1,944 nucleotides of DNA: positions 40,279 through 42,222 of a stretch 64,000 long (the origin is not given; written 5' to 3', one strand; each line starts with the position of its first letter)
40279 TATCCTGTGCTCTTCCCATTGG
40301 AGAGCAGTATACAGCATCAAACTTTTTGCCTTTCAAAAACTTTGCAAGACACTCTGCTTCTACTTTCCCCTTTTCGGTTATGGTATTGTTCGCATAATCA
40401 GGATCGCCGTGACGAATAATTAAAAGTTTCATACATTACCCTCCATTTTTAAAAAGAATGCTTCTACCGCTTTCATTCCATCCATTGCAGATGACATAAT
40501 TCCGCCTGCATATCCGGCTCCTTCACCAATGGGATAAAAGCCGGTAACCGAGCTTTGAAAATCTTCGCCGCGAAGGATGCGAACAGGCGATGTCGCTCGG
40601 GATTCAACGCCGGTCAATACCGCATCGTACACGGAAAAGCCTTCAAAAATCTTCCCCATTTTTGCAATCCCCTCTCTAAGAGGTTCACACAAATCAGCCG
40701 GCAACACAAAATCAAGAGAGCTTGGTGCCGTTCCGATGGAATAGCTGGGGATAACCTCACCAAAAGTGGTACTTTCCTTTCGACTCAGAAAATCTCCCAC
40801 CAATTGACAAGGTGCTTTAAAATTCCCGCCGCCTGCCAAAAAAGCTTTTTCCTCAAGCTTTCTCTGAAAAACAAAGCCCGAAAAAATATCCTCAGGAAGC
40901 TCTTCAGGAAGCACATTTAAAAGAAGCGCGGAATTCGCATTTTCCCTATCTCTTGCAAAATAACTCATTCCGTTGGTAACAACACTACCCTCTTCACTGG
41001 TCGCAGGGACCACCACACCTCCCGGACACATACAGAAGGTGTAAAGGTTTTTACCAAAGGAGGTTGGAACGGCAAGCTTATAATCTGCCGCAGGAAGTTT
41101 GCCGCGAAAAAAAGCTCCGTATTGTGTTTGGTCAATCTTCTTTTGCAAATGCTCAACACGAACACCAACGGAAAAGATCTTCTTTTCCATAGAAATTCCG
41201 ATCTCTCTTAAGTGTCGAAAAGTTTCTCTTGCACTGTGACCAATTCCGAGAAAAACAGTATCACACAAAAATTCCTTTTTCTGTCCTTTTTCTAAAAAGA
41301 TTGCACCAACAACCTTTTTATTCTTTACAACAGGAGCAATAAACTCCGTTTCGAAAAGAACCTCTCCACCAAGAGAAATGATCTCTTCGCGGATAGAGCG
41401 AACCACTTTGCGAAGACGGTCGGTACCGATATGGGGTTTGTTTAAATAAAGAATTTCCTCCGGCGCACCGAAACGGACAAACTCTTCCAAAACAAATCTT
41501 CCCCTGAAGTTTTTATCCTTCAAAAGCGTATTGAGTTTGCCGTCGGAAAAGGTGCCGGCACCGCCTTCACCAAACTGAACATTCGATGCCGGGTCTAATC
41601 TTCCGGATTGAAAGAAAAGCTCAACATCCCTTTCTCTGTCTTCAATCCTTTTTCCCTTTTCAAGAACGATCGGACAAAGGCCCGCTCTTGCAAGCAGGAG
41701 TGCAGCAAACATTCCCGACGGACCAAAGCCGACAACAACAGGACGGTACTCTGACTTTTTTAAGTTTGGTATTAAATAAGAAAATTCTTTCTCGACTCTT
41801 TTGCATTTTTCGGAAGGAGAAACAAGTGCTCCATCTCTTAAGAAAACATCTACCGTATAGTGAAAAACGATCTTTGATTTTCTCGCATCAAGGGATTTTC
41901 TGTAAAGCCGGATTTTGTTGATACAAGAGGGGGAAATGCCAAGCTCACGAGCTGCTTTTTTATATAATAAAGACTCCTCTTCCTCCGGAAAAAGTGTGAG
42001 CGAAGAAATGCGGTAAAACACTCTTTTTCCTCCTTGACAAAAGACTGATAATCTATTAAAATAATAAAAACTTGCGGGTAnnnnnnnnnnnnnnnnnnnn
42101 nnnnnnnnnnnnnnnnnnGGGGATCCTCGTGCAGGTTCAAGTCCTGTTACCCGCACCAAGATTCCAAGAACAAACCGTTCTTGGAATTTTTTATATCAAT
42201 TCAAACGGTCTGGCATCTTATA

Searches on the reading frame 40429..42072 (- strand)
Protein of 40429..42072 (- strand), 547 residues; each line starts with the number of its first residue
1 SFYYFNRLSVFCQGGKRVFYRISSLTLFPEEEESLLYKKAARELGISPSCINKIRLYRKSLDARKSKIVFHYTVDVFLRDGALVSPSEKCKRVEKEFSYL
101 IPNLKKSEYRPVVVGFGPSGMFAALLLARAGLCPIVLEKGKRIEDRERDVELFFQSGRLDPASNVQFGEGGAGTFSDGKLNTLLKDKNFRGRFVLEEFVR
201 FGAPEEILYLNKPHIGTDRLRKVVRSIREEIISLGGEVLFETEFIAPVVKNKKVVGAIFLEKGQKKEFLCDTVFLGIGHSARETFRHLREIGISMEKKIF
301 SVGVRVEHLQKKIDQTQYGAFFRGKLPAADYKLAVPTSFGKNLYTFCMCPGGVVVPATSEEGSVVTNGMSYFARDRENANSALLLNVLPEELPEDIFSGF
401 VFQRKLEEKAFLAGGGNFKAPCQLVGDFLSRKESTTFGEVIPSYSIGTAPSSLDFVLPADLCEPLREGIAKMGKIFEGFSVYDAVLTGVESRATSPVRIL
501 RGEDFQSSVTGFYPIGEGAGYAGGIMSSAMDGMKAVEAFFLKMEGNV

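Call 90: search_protein_families(library=pfam, proteins=[window:40429-42072:-], max_evalue=0.00001)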
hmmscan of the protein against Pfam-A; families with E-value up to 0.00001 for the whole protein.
window:40429-42072:- (547 aa): 1 family
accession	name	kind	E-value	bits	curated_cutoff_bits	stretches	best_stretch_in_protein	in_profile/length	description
PF21688.3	FAD-depend_C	-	1.6e-68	231.3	27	1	300-492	2-196/197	FAD-dependent protein, C-terminal domain-like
